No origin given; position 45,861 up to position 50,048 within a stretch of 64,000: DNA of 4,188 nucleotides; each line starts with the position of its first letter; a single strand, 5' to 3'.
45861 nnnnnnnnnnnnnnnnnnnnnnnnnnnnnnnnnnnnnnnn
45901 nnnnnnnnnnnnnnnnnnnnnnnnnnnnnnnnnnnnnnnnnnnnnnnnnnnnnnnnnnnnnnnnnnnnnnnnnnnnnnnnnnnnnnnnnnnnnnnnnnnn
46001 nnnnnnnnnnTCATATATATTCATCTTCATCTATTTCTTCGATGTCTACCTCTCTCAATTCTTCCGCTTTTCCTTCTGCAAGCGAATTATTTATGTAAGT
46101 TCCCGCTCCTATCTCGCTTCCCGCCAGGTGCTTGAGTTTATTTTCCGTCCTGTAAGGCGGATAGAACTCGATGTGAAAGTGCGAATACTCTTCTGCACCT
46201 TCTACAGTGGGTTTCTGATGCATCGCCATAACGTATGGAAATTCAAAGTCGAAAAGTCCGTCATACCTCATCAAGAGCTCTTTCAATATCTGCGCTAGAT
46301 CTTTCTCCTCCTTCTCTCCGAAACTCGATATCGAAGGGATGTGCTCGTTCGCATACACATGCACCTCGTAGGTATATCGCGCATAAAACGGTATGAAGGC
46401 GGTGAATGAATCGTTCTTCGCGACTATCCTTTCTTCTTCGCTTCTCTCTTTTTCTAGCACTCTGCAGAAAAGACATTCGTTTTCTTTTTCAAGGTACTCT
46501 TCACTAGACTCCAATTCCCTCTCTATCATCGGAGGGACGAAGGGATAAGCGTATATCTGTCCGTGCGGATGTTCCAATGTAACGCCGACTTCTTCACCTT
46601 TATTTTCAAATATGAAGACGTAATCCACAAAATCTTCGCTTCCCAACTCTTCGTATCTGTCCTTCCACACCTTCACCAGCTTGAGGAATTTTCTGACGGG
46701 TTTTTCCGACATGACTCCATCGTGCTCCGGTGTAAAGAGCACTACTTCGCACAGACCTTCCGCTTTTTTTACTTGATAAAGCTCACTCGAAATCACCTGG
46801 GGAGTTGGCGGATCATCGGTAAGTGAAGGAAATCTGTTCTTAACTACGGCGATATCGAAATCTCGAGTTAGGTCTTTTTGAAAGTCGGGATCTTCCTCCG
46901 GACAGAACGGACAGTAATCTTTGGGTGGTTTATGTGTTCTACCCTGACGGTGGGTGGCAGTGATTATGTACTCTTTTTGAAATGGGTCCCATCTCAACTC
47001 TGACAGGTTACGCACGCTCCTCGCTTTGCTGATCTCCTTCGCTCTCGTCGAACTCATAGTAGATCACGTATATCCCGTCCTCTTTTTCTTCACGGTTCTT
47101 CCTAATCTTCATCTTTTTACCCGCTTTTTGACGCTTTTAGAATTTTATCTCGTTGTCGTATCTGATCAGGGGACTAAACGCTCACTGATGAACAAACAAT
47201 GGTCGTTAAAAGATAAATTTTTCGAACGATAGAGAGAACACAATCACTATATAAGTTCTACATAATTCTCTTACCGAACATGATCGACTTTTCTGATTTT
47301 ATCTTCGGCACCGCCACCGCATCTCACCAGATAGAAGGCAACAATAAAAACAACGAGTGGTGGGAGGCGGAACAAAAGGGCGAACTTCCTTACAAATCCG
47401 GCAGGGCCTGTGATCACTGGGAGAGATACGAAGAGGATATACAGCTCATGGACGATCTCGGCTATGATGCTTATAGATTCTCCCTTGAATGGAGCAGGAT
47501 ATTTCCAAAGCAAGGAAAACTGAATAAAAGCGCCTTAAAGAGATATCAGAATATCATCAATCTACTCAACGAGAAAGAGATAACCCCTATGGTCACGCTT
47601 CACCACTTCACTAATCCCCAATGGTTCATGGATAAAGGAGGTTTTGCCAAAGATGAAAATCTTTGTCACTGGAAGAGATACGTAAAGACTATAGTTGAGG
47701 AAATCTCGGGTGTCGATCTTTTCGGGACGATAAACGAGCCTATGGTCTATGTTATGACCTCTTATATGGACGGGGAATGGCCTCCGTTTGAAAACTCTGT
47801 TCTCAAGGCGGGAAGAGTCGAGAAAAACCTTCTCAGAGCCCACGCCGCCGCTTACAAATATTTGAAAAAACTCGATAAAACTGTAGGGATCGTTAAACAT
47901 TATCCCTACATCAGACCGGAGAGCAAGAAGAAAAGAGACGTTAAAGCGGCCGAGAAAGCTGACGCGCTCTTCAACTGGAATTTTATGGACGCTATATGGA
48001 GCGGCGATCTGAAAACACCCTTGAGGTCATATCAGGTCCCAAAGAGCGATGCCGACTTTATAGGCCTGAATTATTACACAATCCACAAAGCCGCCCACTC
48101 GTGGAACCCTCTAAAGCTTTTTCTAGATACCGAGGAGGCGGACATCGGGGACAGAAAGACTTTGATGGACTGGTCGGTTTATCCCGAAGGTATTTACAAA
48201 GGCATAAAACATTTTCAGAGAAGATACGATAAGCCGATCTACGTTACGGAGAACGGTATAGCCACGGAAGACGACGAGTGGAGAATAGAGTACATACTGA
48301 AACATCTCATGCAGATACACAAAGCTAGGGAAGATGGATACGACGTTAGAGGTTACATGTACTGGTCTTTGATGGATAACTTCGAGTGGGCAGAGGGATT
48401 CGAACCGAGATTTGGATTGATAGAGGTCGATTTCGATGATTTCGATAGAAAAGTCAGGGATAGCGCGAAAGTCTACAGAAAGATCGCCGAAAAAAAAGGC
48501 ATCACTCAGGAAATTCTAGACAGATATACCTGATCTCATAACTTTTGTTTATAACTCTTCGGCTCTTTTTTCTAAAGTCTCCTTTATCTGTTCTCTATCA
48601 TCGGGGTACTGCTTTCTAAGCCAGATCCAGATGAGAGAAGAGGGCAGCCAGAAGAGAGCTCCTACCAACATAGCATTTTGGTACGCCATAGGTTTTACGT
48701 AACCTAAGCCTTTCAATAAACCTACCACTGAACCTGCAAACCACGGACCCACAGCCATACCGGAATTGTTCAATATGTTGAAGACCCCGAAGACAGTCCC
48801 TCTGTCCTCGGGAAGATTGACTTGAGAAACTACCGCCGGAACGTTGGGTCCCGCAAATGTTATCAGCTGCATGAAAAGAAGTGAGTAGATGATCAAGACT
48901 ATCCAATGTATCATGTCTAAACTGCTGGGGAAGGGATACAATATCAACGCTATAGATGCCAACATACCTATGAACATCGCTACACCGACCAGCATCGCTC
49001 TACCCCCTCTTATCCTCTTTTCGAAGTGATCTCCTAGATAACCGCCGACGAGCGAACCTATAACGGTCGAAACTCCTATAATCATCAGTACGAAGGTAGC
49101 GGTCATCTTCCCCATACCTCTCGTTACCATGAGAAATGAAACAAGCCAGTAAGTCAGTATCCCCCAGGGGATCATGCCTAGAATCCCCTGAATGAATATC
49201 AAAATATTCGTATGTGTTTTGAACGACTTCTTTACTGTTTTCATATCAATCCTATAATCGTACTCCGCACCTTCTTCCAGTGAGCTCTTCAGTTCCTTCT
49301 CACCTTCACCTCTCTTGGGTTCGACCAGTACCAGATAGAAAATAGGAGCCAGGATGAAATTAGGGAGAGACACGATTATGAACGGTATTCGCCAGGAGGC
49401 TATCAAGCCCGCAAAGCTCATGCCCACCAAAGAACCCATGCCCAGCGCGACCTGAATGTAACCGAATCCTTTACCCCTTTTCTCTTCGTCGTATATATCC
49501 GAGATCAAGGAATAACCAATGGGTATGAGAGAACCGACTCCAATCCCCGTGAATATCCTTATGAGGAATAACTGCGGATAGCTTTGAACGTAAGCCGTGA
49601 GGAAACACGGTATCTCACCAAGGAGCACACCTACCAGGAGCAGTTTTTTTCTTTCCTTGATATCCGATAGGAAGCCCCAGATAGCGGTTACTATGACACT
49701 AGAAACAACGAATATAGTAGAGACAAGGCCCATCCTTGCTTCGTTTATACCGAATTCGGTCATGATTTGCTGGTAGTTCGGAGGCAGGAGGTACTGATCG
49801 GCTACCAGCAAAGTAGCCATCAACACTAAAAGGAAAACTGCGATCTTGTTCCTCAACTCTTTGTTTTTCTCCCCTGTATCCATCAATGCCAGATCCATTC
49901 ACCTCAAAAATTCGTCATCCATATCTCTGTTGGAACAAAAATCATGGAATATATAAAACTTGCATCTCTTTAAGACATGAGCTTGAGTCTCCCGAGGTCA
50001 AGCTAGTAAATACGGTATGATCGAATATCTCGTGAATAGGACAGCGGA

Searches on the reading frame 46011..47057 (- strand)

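Call 73: search_protein_families(library=pfam, proteins=[window:46011-47057:-], max_evalue=0.00001)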
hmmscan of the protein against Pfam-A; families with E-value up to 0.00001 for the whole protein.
window:46011-47057:- (348 aa): 2 families
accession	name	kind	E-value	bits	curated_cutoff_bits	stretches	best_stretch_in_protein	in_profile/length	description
PF01087.27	GalP_UDP_transf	-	3.9e-27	96.3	22.1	1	35-175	39-184/184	Galactose-1-phosphate uridyl transferase, N-terminal domain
PF02744.22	GalP_UDP_tr_C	-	5.6e-26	91.7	29.2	1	182-338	2-157/165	Galactose-1-phosphate uridyl transferase, C-terminal domain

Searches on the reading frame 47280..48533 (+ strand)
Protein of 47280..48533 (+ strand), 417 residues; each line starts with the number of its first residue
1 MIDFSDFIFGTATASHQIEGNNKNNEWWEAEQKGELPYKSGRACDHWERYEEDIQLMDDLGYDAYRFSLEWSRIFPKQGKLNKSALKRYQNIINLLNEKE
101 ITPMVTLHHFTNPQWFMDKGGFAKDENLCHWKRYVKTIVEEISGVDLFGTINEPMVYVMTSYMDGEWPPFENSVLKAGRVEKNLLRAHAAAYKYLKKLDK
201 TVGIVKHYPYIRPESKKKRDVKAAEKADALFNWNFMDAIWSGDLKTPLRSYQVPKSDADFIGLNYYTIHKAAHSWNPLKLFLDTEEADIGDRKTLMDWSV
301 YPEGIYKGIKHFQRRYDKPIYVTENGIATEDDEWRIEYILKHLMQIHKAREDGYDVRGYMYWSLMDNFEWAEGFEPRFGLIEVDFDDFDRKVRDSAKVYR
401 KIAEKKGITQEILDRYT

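Call 73: search_protein_families(library=pfam, proteins=[window:47280-48533:+], max_evalue=0.00001)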
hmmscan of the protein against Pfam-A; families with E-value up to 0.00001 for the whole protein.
window:47280-48533:+ (417 aa): 1 family
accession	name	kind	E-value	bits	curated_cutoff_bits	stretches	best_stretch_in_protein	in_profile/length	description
PF00232.24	Glyco_hydro_1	-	2.5e-96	323.3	22.6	1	5-407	7-452/453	Glycosyl hydrolase family 1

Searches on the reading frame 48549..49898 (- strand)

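Call 73: search_protein_families(library=pfam, proteins=[window:48549-49898:-], max_evalue=0.00001)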
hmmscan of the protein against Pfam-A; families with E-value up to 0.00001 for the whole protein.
window:48549-49898:- (449 aa): 2 families
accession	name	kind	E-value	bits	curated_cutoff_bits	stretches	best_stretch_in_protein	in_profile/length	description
PF07690.21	MFS_1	-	4.4e-58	197.3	33.4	1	25-385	2-347/347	Major Facilitator Superfamily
PF00083.30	Sugar_tr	-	8.7e-13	48.4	22.3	1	52-416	44-434/452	Sugar (and other) transporter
